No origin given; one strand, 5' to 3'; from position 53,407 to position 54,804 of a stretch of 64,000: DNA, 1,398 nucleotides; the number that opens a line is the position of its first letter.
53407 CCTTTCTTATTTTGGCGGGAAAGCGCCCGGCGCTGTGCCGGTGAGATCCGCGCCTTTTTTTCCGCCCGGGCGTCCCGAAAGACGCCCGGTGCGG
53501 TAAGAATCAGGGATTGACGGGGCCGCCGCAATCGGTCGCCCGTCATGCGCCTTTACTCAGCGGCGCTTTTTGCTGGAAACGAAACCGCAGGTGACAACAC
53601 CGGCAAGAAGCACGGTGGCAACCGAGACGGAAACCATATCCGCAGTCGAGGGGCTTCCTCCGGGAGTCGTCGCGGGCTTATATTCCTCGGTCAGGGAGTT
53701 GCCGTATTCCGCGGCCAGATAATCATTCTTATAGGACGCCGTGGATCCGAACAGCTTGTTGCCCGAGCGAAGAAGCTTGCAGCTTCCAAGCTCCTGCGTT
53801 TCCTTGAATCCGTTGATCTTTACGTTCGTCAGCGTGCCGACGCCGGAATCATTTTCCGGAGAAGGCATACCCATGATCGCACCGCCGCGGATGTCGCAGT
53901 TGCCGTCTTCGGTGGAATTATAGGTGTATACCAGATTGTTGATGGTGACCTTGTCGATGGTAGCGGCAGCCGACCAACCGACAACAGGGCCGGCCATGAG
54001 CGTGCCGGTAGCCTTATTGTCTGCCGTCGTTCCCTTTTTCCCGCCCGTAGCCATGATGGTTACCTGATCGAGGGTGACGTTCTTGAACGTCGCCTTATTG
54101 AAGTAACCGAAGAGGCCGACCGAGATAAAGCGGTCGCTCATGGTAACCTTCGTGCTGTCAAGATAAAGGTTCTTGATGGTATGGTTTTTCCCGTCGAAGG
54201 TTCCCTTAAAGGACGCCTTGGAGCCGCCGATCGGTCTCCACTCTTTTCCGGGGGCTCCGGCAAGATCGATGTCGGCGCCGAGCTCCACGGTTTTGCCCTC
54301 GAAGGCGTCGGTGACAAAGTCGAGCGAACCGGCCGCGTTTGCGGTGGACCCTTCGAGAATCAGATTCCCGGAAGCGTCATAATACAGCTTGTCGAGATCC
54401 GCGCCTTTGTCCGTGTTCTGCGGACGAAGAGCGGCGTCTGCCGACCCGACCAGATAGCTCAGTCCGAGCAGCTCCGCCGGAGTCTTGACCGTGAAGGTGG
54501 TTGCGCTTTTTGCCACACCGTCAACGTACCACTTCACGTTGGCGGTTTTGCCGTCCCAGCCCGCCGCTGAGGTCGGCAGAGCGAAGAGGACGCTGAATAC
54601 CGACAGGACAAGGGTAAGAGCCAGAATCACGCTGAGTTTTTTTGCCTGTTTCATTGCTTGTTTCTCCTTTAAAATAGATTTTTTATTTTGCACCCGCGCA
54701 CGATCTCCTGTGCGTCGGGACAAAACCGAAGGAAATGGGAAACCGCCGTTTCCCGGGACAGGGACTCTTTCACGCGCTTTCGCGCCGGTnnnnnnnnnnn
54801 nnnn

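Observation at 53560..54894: Two neighbouring surface proteins end in P-[SA]-T-A-D + TM + basic tail: a Gly-less variant of the sorting motif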

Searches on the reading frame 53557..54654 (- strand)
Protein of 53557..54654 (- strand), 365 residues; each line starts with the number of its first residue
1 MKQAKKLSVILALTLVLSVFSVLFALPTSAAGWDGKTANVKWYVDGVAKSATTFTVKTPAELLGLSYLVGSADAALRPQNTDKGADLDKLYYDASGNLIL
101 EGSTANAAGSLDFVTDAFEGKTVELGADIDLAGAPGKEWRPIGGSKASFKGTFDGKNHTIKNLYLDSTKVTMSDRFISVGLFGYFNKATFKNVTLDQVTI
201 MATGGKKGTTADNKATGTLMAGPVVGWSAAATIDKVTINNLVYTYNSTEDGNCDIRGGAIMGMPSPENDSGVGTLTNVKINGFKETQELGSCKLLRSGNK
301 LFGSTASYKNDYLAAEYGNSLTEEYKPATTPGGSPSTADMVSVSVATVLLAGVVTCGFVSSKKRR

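Call 7: search_protein_families(library=pfam, proteins=[window:53557-54654:-], max_evalue=0.01)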
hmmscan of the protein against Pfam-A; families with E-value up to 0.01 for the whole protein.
window:53557-54654:- (365 aa): 0 families

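Call 9: search_protein_families(library=ncbifam, proteins=[window:53557-54654:-], max_evalue=0.01)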
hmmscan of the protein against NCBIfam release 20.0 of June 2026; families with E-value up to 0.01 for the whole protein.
window:53557-54654:- (365 aa): 0 families

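Call 13: find_homologous_proteins(query=window:53557-54654:-)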
Query window:53557-54654:- (365 aa): 16 proteins with E <= 0.001 among 8000 candidates.
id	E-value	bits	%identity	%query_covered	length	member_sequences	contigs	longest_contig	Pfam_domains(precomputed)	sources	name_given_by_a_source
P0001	1.7e-234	795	100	100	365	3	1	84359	-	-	-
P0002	5.0e-53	199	41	100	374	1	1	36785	-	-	-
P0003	1.2e-12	66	34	63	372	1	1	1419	PF07581.18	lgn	-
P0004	2.7e-11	61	38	34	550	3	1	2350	PF07581.18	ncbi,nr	ncbi:MAG: hypothetical protein K2K22_09195, partial [Muribaculaceae bacterium]|nr:hypothetical prote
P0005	7.8e-11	60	47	23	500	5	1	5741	-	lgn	-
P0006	1.4e-9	56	36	43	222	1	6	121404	-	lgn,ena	-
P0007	1.9e-9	55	46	30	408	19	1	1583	PF07581.18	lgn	-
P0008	1.7e-8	52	30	52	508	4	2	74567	PF18962.8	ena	-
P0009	1.0e-7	49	36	42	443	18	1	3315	PF07581.18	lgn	-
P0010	1.9e-6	45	32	36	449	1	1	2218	PF12389.14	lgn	-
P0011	1.9e-6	45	46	23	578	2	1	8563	-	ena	-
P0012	2.0e-4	39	41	21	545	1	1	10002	PF07581.18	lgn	-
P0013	2.9e-4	38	32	60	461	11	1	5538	PF18962.8,PF07581.18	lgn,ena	-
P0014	3.1e-4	38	35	41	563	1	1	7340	PF05342.20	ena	-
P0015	4.7e-4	37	42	26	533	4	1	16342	PF05342.20,PF07581.18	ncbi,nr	ncbi:MAG: ZmpA/ZmpB/ZmpC family metallo-endopeptidase-related protein, partial [Candidatus Limisoma 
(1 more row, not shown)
